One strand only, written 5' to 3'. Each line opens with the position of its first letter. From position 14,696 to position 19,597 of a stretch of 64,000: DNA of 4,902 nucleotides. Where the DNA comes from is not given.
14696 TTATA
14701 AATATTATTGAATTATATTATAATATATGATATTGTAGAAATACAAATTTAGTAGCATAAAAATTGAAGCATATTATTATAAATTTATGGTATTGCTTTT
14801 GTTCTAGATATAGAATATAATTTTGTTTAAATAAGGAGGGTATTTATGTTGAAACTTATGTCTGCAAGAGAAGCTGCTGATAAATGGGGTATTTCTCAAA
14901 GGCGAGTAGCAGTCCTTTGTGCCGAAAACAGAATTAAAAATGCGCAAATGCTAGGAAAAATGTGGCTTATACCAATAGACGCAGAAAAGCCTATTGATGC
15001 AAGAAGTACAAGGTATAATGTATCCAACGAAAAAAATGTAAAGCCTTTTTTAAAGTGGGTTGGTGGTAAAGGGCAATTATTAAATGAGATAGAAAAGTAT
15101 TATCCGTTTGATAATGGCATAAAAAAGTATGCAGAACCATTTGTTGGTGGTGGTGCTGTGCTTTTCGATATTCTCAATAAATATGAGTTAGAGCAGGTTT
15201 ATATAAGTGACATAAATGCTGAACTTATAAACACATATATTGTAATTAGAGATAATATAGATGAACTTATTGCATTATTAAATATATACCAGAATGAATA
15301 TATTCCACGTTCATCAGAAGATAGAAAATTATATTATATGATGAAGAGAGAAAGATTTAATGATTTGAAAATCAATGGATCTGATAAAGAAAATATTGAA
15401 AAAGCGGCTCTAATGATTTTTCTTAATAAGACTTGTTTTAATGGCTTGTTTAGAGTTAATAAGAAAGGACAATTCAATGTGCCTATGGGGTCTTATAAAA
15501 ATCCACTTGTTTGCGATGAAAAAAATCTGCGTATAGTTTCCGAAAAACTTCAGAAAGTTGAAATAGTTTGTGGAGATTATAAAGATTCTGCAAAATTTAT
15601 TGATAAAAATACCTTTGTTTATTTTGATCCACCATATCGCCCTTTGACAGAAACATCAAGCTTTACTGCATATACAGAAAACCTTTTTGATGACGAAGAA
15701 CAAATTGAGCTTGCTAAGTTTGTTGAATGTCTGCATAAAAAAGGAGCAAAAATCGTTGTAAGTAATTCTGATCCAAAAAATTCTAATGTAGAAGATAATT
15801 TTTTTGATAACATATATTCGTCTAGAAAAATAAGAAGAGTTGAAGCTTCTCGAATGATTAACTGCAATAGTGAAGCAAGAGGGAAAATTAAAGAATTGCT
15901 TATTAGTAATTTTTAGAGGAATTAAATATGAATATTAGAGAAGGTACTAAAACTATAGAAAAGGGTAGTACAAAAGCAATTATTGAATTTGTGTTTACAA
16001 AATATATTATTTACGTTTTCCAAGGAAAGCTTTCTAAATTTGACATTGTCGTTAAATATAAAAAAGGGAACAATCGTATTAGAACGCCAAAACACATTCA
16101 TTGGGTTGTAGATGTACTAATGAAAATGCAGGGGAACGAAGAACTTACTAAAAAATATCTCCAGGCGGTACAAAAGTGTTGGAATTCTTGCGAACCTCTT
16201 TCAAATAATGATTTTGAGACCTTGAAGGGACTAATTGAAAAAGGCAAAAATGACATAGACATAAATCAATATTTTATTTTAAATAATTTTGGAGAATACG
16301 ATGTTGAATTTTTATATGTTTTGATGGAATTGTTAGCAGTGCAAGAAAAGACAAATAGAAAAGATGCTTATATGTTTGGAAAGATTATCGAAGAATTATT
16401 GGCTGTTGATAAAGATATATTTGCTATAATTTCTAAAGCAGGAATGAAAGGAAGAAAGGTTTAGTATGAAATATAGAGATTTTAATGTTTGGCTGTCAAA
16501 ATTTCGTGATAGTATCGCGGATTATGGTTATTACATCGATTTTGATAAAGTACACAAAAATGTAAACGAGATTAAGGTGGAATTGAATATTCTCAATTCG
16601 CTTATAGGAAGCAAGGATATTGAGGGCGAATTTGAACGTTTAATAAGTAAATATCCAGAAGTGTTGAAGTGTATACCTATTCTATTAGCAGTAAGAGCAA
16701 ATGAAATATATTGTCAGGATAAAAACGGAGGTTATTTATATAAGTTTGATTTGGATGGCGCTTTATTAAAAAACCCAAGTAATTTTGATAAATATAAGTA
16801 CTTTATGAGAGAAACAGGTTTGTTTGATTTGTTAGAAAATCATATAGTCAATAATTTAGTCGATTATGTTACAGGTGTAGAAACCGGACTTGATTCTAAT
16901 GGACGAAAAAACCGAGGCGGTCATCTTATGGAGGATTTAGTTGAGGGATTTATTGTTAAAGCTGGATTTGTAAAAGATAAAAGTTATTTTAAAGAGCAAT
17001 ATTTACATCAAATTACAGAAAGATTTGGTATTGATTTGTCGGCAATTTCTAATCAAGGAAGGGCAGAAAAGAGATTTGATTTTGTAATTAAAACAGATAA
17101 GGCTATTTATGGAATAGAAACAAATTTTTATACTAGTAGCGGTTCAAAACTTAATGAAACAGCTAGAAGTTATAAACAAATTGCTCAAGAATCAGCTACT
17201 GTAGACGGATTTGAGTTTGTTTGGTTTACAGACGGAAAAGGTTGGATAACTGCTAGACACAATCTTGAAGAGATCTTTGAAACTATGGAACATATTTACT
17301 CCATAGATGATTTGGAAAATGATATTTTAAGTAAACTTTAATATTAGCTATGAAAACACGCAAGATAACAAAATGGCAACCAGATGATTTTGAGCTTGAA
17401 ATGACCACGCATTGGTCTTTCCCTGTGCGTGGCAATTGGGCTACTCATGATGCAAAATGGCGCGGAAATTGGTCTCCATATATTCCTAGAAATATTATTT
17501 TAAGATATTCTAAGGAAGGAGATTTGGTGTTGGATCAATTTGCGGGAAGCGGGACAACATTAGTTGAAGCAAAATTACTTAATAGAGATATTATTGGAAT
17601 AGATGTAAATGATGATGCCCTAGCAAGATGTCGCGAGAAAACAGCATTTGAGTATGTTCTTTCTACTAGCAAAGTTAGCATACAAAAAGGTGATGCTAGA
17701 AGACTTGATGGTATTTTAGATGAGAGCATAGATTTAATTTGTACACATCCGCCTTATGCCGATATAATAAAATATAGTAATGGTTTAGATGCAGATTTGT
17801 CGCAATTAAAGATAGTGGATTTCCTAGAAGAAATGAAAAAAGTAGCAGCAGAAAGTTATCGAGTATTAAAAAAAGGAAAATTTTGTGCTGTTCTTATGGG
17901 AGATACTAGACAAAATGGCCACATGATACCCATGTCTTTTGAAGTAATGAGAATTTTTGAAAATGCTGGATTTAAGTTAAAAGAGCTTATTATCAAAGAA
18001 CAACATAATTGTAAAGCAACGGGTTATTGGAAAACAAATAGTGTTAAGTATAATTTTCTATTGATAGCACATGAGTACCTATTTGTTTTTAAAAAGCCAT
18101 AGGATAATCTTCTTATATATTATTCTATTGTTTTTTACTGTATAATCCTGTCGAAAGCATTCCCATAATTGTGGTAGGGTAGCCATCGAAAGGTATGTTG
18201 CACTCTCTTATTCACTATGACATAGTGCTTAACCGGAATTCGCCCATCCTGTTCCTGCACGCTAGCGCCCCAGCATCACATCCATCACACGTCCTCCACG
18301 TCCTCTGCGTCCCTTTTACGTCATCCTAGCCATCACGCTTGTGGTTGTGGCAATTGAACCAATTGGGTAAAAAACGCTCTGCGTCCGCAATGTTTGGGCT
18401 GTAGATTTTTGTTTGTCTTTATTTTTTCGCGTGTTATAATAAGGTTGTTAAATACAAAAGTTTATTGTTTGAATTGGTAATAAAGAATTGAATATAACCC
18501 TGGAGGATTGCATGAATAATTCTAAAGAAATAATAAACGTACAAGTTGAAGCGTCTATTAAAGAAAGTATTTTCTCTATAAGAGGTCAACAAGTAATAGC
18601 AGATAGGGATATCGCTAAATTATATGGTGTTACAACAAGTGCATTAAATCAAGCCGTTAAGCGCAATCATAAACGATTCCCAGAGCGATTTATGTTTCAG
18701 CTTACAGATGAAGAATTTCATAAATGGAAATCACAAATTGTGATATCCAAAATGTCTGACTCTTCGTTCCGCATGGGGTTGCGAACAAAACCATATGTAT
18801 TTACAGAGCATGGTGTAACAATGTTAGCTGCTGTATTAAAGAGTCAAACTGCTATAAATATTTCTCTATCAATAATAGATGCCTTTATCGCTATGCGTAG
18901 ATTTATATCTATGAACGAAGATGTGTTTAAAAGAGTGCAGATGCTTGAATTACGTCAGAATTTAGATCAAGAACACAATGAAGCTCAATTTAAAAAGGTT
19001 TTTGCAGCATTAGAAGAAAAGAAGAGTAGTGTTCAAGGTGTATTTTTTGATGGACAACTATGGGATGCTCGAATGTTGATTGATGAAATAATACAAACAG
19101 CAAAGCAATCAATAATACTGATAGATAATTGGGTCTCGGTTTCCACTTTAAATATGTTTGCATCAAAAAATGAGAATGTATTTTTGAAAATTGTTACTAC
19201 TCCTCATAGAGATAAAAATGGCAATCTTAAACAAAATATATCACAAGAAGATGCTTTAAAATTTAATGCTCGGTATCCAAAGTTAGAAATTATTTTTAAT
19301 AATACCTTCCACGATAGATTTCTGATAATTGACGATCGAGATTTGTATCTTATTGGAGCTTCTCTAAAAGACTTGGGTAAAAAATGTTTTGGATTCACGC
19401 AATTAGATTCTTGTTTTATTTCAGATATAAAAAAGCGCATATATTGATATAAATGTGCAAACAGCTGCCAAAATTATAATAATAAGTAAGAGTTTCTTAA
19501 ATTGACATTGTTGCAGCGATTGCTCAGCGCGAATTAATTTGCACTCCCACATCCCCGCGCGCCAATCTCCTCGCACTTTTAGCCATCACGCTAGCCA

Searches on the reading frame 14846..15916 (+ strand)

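Call 74: search_protein_families(library=pfam, proteins=[window:14846-15916:+], max_evalue=0.00001)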
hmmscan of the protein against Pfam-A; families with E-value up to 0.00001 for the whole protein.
window:14846-15916:+ (356 aa): 1 family
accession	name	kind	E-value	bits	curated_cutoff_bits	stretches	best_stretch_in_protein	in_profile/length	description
PF02086.21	MethyltransfD12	-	1.5e-62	212.1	22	1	71-338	1-253/253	D12 class N6 adenine-specific DNA methyltransferase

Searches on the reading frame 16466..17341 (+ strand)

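Call 74: search_protein_families(library=pfam, proteins=[window:16466-17341:+], max_evalue=0.00001)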
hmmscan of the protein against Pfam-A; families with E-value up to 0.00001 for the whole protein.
window:16466-17341:+ (291 aa): 1 family
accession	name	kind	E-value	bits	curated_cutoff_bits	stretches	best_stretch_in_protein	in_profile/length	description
PF04556.18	DpnII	-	1.3e-108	363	23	1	5-289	1-277/278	DpnII restriction endonuclease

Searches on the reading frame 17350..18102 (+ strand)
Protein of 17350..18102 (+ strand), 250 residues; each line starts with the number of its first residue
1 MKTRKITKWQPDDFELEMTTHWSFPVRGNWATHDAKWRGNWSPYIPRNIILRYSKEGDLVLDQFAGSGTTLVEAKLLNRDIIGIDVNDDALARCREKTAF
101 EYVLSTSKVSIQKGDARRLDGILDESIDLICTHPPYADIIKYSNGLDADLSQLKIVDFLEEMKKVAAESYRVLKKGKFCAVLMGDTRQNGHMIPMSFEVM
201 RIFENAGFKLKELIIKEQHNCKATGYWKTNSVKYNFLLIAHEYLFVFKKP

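Call 74: search_protein_families(library=pfam, proteins=[window:17350-18102:+], max_evalue=0.00001)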
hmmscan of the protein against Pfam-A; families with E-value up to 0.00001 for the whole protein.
window:17350-18102:+ (250 aa): 5 families
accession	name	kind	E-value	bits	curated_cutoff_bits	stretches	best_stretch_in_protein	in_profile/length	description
PF01555.25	N6_N4_Mtase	-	2.3e-26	93.5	26.7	2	17-90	139-215/221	DNA methylase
PF01170.24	UPF0020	-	9.3e-08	32.4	22.3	1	55-168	27-158/197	RMKL-like, methyltransferase domain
PF08241.18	Methyltransf_11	-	1.1e-07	32.8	21.2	0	65-132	5-66/95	Methyltransferase domain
PF13847.12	Methyltransf_31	-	2.5e-07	30.9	27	1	55-185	2-113/145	Methyltransferase domain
PF13649.12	Methyltransf_25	-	2.8e-07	31.6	27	1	60-132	1-70/97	Methyltransferase domain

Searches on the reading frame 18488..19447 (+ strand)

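Call 74: search_protein_families(library=pfam, proteins=[window:18488-19447:+], max_evalue=0.00001)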
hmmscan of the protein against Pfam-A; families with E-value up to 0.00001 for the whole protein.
window:18488-19447:+ (319 aa): 1 family
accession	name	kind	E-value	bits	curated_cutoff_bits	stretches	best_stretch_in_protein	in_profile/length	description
PF10543.14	ORF6N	-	5.7e-32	110.3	27.8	1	27-116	2-86/86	ORF6N domain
